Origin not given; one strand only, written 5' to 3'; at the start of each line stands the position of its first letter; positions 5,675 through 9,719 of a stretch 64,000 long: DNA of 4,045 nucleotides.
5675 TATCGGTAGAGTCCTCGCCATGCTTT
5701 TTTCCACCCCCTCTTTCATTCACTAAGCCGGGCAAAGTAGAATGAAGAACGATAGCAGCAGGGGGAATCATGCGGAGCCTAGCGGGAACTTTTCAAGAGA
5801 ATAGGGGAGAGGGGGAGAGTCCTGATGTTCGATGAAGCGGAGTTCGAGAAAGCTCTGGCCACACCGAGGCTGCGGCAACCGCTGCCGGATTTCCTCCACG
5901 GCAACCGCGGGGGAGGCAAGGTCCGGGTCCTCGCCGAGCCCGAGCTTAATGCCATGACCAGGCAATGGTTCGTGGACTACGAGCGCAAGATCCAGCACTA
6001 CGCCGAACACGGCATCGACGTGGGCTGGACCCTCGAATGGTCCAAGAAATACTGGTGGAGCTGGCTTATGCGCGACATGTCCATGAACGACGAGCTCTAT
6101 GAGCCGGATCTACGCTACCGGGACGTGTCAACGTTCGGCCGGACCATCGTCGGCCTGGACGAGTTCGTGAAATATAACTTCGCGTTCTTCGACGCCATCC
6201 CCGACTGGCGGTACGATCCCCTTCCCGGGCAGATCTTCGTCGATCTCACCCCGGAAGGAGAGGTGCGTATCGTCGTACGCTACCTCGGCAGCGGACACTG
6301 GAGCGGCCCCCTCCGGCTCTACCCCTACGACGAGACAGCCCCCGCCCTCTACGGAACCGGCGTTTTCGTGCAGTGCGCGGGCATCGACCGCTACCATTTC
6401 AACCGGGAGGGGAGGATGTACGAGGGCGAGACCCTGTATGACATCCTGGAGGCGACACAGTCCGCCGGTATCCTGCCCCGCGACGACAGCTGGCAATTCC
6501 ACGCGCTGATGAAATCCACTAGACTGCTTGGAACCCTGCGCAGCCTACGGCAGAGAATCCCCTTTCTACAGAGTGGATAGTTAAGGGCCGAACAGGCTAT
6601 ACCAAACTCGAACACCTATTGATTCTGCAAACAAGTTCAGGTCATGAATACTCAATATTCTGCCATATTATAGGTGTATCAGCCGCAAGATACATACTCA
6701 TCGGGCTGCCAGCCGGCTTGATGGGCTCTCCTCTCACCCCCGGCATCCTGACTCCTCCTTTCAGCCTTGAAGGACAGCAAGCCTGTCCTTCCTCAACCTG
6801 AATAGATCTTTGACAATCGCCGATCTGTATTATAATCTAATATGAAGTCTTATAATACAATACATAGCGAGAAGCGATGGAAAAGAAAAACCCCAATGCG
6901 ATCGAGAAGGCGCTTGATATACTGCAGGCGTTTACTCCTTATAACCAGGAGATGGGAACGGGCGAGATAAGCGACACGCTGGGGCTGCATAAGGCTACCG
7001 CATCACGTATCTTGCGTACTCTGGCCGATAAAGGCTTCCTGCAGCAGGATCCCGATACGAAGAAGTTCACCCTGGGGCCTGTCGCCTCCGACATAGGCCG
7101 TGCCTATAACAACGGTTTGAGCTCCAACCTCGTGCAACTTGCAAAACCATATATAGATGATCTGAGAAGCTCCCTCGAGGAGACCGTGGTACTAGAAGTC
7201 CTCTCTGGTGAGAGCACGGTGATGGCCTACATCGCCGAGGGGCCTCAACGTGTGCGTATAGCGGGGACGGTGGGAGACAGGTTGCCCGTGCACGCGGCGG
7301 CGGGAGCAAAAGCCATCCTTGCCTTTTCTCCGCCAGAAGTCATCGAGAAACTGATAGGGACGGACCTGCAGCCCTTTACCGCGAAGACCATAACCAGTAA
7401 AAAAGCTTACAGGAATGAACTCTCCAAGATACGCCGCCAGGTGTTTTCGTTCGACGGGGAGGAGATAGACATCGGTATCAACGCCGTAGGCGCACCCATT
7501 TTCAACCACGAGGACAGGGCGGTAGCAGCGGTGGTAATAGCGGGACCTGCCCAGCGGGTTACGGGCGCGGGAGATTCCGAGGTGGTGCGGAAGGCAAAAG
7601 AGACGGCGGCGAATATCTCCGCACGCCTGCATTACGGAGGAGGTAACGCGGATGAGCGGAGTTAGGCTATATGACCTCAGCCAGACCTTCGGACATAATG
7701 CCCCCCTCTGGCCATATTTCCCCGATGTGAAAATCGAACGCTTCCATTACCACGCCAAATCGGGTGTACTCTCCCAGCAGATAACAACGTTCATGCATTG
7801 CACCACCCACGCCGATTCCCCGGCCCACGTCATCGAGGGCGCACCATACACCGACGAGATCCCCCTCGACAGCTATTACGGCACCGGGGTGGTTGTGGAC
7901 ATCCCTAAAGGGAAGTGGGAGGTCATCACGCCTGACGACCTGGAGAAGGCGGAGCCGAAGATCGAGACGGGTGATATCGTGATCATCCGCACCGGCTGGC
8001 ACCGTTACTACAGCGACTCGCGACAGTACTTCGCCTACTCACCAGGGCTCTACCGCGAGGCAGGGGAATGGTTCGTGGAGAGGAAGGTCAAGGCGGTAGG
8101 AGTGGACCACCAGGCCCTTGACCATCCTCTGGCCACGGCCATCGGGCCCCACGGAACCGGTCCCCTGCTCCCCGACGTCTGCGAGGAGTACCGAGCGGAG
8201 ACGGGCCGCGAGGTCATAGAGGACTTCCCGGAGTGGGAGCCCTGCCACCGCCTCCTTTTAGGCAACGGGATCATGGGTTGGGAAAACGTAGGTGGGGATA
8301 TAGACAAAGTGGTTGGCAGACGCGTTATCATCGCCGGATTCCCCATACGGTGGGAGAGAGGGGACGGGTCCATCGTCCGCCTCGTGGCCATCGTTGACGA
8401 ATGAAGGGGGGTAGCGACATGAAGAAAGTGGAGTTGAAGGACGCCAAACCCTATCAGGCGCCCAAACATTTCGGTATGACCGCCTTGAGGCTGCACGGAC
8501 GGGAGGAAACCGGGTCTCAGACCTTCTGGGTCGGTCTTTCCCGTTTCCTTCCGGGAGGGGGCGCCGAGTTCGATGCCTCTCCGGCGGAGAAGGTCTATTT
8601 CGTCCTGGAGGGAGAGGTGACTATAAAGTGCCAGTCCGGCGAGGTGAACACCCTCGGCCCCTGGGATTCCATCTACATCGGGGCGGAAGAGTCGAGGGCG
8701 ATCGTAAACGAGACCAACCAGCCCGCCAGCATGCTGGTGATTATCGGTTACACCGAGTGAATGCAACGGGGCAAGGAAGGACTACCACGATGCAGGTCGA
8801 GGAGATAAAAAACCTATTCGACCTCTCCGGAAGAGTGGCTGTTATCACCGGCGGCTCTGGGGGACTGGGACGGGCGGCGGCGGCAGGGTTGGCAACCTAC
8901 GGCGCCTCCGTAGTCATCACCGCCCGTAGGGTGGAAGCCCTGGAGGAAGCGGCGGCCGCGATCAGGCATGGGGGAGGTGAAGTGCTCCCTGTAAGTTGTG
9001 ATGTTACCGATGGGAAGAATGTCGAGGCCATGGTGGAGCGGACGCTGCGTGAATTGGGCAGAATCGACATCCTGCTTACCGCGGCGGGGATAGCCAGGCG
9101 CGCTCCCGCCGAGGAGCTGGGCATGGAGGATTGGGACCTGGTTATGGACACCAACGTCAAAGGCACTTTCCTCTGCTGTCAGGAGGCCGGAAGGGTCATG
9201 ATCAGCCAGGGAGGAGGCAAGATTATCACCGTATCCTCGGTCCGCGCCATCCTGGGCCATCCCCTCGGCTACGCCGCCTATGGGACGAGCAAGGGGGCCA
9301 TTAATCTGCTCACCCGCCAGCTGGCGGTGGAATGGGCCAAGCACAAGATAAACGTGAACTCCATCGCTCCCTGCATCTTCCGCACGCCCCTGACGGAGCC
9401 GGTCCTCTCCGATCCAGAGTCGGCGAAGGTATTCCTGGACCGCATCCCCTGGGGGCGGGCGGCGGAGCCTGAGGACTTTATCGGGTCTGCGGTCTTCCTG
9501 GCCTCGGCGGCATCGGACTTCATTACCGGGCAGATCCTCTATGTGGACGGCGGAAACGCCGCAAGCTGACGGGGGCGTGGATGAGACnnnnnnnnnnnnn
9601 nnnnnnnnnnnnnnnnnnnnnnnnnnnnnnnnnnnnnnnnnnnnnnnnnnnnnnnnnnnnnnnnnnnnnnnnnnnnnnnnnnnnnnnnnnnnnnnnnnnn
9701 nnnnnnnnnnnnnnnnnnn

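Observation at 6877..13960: IclR-headed nine-gene operon resembling an anaerobic (acyl)phloroglucinol / dihydrochalcone funnel, with unexplained AprAB-like, SCP2 and cupin parts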

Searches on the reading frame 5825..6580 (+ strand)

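Call 7: search_protein_families(library=pfam, proteins=[window:5825-6580:+], max_evalue=0.0001)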
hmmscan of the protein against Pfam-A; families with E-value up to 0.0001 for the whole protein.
window:5825-6580:+ (251 aa): 1 family
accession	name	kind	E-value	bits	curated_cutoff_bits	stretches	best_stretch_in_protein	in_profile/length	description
PF12680.13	SnoaL_2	-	7.7e-05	23.7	27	0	83-199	11-100/102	SnoaL-like domain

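Call 74: search_protein_families(library=pfam, proteins=[window:5825-6580:+], max_evalue=0.01)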
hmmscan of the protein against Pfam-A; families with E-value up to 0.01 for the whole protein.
window:5825-6580:+ (251 aa): 1 family
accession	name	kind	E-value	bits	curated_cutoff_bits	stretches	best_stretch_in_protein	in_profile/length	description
PF12680.13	SnoaL_2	-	7.7e-05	23.7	27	1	83-199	11-100/102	SnoaL-like domain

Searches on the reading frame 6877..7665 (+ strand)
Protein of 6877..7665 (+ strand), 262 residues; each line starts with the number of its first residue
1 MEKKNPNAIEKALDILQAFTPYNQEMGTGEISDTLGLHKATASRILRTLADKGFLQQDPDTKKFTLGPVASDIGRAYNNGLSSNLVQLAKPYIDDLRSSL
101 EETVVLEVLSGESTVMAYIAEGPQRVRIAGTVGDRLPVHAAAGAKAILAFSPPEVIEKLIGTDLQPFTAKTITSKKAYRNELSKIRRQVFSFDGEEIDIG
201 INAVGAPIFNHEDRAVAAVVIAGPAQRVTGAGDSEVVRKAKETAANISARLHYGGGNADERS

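Call 3: search_protein_families(library=pfam, proteins=[window:6877-7665:+], max_evalue=0.01)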
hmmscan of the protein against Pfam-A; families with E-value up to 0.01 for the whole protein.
window:6877-7665:+ (262 aa): 10 families
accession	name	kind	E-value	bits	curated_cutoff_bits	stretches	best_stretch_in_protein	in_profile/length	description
PF01614.24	IclR_C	-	4.5e-39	134.2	24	1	83-248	7-173/174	Bacterial transcriptional regulator IclR C-terminal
PF09339.16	HTH_IclR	-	1e-16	60.8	22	1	8-59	1-52/52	IclR helix-turn-helix domain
PF01047.28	MarR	-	4.4e-05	23.7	24.6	1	24-60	16-52/59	MarR family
PF12802.13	MarR_2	-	6.4e-05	23.5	27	1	29-60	24-57/61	MarR family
PF25213.1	HVO_A0261_N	-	0.00074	19.8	35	1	28-65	27-62/86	HVO_A0261 N-terminal domain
PF01978.25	TrmB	-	0.0009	19.5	25.6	1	24-63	21-60/68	Sugar-specific transcriptional regulator TrmB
PF12840.13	HTH_20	-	0.0016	18.8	27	1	13-55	7-48/51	Helix-turn-helix domain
PF13545.12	HTH_Crp_2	-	0.0049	17.2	27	1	28-56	25-53/70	Crp-like helix-turn-helix domain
PF01325.25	Fe_dep_repress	-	0.0086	16.7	26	0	27-60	24-57/60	Iron dependent repressor, N-terminal DNA binding domain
PF08100.18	Dimerisation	-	0.0095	16.2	25.6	0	13-71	28-88/93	O-methyltransferase dimerisation domain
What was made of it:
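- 6877..7665 (+): IclR-family transcriptional regulator (262 aa). HTH_IclR 1e-16 and IclR_C 4.5e-39 (call 3).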

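Call 4: search_protein_families(library=ncbifam, proteins=[window:6877-7665:+], max_evalue=0.01)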
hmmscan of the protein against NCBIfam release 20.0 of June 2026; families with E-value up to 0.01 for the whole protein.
window:6877-7665:+ (262 aa): 11 families
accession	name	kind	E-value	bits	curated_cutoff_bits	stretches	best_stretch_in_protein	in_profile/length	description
NF045644.1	TransRegBhcR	equivalog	2.9e-43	148.1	350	1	6-251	22-265/267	HTH-type transcriptional regulator BhcR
TIGR02431.1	pcaR_pcaU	subfamily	1.9e-39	135.5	284.75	1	8-231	7-227/248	beta-ketoadipate pathway transcriptional regulators, PcaR/PcaU/PobR family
NF008601.2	PRK11569.1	equivalog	1.2e-30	106.7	380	1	10-241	30-262/276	glyoxylate bypass operon transcriptional repressor IclR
NF011671.1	PRK15090.1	equivalog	2.6e-29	102.2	275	1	7-253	11-255/256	DNA-binding transcriptional regulator KdgR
NF007548.0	PRK10163.1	equivalog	7.7e-27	94.1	406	1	3-251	18-265/271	HTH-type transcriptional repressor AllR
NF007341.0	PRK09834.1-3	equivalog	1.3e-09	37.6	269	1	6-220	7-226/274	DNA-binding transcriptional regulator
NF007339.0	PRK09834.1-1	equivalog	2.1e-08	33.8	299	1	8-159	22-171/271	DNA-binding transcriptional regulator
NF007342.0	PRK09834.1-4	equivalog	9.7e-07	28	251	1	7-249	12-254/263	DNA-binding transcriptional regulator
NF053606.1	Sta1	subfamily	0.00014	21.9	80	1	12-62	22-71/100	Sta1 family transcriptional regulator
NF040939.2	trans_reg_lrs14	equivalog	0.00017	21.5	90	1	12-61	23-72/103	Lrs14 family HTH-type transcriptional regulator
NF033788.1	HTH_metalloreg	subfamily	0.0028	17.4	55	1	13-60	14-60/77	metalloregulator ArsR/SmtB family transcription factor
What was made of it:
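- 6877..7665 (+): It falls below every NCBIfam equivalog cut-off (call 4).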

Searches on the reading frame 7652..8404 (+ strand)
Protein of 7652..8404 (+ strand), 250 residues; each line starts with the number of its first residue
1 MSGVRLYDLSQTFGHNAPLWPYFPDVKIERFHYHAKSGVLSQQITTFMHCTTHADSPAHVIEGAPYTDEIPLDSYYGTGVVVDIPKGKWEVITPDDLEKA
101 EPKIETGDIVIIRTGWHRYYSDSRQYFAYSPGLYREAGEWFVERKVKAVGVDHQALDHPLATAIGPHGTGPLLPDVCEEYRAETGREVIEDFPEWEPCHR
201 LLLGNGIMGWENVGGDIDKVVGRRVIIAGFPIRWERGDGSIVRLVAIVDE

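Call 3: search_protein_families(library=pfam, proteins=[window:7652-8404:+], max_evalue=0.01)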
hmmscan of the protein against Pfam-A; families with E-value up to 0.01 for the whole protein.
window:7652-8404:+ (250 aa): 1 family
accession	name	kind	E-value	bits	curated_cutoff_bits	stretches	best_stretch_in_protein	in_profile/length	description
PF04199.19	Cyclase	-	3.7e-37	128.1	23.1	1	7-158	1-142/142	Putative cyclase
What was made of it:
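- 7652..8404 (+): Cyclase-family metal hydrolase, candidate dihydrophloroglucinol cyclohydrolase (DPGC, 250 aa). Pfam Cyclase 3.7e-37 (call 3).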

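Call 4: search_protein_families(library=ncbifam, proteins=[window:7652-8404:+], max_evalue=0.01)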
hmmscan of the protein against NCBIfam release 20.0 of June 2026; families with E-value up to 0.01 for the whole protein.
window:7652-8404:+ (250 aa): 1 family
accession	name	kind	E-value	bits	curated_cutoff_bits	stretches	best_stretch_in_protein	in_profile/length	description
TIGR03035.1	trp_arylform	equivalog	1.9e-13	50.9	223.05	1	5-158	1-149/206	arylformamidase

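Call 10: search_solved_structures(query=window:7652-8404:+, max_evalue=0.001)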
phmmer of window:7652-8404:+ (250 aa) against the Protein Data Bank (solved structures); distinct sequences matched with E-value up to 0.001: 11.
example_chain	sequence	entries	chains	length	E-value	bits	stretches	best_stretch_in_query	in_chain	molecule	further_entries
5nmp_A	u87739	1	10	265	4.6e-11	45.8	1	3-153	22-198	Isatin hydrolase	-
5nnb_A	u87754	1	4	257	8.6e-09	38.3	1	41-154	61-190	isatin hydrolase A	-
5nna_A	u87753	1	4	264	8.8e-09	38.3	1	41-153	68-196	isatin hydrolase A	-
1r61_A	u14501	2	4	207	3.4e-08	36.4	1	4-157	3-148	metal-dependent hydrolase | Hydrolase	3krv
4cog_A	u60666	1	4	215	5.7e-07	32.4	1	6-158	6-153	KYNURENINE FORMAMIDASE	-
4j0n_A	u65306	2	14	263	4.4e-06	29.4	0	197-248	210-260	Isatin hydrolase B | Putative uncharacterized protein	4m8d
2b0a_A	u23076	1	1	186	5.5e-06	29.1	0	36-152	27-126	Hypothetical protein MJ0783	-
4cob_A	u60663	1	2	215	6.4e-06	28.9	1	1-167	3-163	KYNURENINE FORMAMIDASE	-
8f9x_A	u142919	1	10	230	1.4e-05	27.8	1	7-163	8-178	Cyclase family protein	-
4cz1_A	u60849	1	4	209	7.8e-05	25.4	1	6-157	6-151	KYNURENINE FORMAMIDASE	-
4co9_A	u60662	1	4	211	8e-05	25.3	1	6-157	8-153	KYNURENINE FORMAMIDASE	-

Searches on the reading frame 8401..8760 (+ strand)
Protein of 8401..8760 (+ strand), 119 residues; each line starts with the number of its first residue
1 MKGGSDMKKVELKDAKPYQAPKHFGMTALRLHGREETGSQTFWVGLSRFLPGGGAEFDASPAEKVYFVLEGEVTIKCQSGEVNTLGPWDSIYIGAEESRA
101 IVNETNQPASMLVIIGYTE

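Call 3: search_protein_families(library=pfam, proteins=[window:8401-8760:+], max_evalue=0.01)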
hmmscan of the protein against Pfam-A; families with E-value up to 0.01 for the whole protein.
window:8401-8760:+ (119 aa): 2 families
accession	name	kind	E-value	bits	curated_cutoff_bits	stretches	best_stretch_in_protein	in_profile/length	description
PF07883.17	Cupin_2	-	1.5e-09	37.9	27.2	1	47-114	3-69/70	Cupin domain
PF05899.18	Cupin_3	-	0.0027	17.8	23.5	1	60-96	24-59/74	EutQ-like cupin domain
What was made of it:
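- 8401..8760 (+): Small cupin (119 aa) without the canonical His metal ligands. It is a conserved companion of the phloroglucinol block. Role unknown. Cupin_2 1.5e-9 (call 3).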

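Call 4: search_protein_families(library=ncbifam, proteins=[window:8401-8760:+], max_evalue=0.01)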
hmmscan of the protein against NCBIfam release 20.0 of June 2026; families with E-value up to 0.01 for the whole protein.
window:8401-8760:+ (119 aa): 5 families
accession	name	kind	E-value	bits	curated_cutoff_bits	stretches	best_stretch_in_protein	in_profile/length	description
NF050094.1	BetDgalsidMYCTU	equivalog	6.6e-24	84.3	175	1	11-116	5-109/113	beta-D-galactosidase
TIGR03214.2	ura-cupin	equivalog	0.00014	21.4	200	1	26-114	32-121/249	(S)-ureidoglycine aminohydrolase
NF008373.0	PRK11171.1-2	equivalog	0.00073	18.8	445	1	39-111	65-138/274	(S)-ureidoglycine aminohydrolase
NF008376.0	PRK11171.1-5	equivalog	0.0048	16.1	338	1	39-110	65-137/278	(S)-ureidoglycine aminohydrolase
NF040771.1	AAH_UGLYAH2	exception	0.0065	15.7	350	1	39-110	60-132/267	bifunctional allantoicase/(S)-ureidoglycine aminohydrolase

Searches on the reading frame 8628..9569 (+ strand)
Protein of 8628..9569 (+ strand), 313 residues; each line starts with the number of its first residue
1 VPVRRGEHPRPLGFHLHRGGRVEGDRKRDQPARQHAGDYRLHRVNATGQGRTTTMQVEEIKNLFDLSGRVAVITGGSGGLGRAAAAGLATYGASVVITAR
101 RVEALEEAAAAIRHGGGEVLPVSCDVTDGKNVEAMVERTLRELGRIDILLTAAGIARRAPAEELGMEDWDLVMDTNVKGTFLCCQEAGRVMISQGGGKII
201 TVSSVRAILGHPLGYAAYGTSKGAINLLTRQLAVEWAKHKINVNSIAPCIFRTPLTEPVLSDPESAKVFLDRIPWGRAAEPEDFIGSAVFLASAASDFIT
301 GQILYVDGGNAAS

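Call 3: search_protein_families(library=pfam, proteins=[window:8628-9569:+], max_evalue=0.01)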
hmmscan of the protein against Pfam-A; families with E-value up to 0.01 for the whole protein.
window:8628-9569:+ (313 aa): 7 families
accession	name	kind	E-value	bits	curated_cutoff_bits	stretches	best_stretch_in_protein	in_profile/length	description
PF13561.12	adh_short_C2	-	3.5e-62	210.5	27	1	78-309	6-234/236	Enoyl-(Acyl carrier protein) reductase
PF00106.31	adh_short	-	9.1e-56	188.9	26.6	1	69-261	1-192/195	short chain dehydrogenase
PF08659.16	KR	-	1.8e-17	64.3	22.6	1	72-223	4-154/180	KR domain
PF23441.1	SDR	-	9e-05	22.4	27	1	70-309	9-254/258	SDR-like rossmann domain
PF01370.27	Epimerase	-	0.00037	20.4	20.9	1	72-204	2-115/240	NAD dependent epimerase/dehydratase family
PF00291.31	PALP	-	0.0054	16.5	35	1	60-133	49-118/295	Pyridoxal-phosphate dependent enzyme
PF03807.23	F420_oxidored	-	0.0092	17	21.6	0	69-131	1-53/94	NADP oxidoreductase coenzyme F420-dependent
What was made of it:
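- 8790..9569 (+): Classical SDR (259 aa), candidate NADPH-dependent phloroglucinol reductase. adh_short_C2 3.5e-62 (call 3).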

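Call 4: search_protein_families(library=ncbifam, proteins=[window:8628-9569:+], max_evalue=0.01)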
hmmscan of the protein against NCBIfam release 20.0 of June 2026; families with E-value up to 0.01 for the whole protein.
window:8628-9569:+ (313 aa): 238 families (the best 25 are shown)
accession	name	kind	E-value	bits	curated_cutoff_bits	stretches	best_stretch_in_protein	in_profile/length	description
NF006070.0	PRK08213.1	subfamily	4.3e-77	259.1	279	1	59-312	3-258/259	gluconate 5-dehydrogenase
NF005711.0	PRK07523.1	subfamily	8e-70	235.3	413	1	61-313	3-254/255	SDR family oxidoreductase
NF005559.1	PRK07231.1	subfamily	1.3e-67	227.9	215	1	66-310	2-247/249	glucose 1-dehydrogenase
NF004791.0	PRK06138.1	equivalog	3.1e-66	223.3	312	1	65-312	2-251/252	SDR family oxidoreductase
TIGR01832.1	kduD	equivalog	1.3e-65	221.3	338.85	1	64-311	1-246/248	2-dehydro-3-deoxy-D-gluconate 5-dehydrogenase KduD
NF005309.0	PRK06841.1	subfamily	3.8e-63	213.4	286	1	57-310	4-252/255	GolD/DthD family dehydrogenase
NF005983.0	PRK08085.1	equivalog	3.6e-62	210.3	408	1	61-310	2-250/254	gluconate 5-dehydrogenase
NF005390.0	PRK06935.1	equivalog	5.1e-62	209.6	369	1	61-310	8-255/258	2-dehydro-3-deoxy-D-gluconate 5-dehydrogenase KduD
NF005488.0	PRK07097.1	equivalog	7.2e-62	208.9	369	1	61-311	3-258/266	gluconate 5-dehydrogenase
NF052558.1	MBtsdlDhBudC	equivalog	3.1e-61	207.1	270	1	67-313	2-244/250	meso-2,3-butanediol dehydrogenase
NF004818.0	PRK06172.1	equivalog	6.9e-60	202.5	336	1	65-312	4-252/253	SDR family oxidoreductase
NF004774.0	PRK06114.1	equivalog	1.1e-59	201.9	360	1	59-310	7-259/262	SDR family oxidoreductase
NF004778.0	PRK06124.1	equivalog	1.3e-59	201.6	303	1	60-311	3-253/256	SDR family oxidoreductase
NF004522.0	PRK05867.1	equivalog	2e-58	198.1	447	1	61-311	4-253/255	SDR family oxidoreductase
NF009466.0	PRK12826.1-2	subfamily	1.1e-57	195.4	222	1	69-311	4-245/248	3-oxoacyl-ACP reductase FabG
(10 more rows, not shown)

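Call 40: search_solved_structures(query=window:8793-9569:+, max_evalue=1e-35)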
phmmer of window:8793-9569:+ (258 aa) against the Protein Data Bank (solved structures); distinct sequences matched with E-value up to 1e-35: 83 (the best 60 are shown).
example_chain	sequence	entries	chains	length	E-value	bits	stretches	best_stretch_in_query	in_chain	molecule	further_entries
1vl8_A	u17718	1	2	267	6.6e-59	202.5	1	5-257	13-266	Gluconate 5-dehydrogenase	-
3r1i_A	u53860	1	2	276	1.1e-52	182.1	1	5-255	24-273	Short-chain type dehydrogenase/reductase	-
4z9y_A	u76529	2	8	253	3.7e-51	177.1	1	5-255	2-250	2-deoxy-D-gluconate 3-dehydrogenase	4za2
8wwf_A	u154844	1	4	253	7.6e-51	176.1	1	8-257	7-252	(R)-DHPS dehydrogenase HpsO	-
4j2h_A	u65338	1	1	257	2e-50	174.7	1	8-258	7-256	Short chain alcohol dehydrogenase-related dehydrogenase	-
5u9p_A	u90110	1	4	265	5.1e-49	170.1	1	8-255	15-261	Gluconate 5-dehydrogenase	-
4ibo_A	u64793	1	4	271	5.7e-49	170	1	8-255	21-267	Gluconate dehydrogenase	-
4g81_D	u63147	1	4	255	2.7e-48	167.8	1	8-255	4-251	Putative hexonate dehydrogenase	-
5g4k_A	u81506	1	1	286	3.8e-46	160.7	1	3-254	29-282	OXIDOREDUCTASE, SHORT CHAIN DEHYDROGENASE/REDUCTASE FAMILY PROTEIN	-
4jro_A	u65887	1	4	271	4.3e-46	160.6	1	7-255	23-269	FabG protein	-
3uf0_A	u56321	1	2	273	9.2e-46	159.5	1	7-257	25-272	Short-chain dehydrogenase/reductase SDR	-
2et6_A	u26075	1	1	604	1.5e-45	158.8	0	11-208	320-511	(3R)-hydroxyacyl-CoA dehydrogenase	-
5g4k_B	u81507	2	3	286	1.9e-45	158.4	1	3-254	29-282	OXIDOREDUCTASE, SHORT CHAIN DEHYDROGENASE/REDUCTASE FAMILY PROTEIN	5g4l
1g6k_A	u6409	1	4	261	8.9e-45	156.3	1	10-255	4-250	GLUCOSE 1-DEHYDROGENASE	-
4z9x_A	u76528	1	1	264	1.5e-44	155.5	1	6-255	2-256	Gluconate 5-dehydrogenase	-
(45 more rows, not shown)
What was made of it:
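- The SDR is more similar to a Thermotoga 'gluconate 5-dehydrogenase' than to the 5g4k structure (call 40). The SDR's best NCBIfam and PDB hits are gluconate-5-dehydrogenase-like (calls 4, 40).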
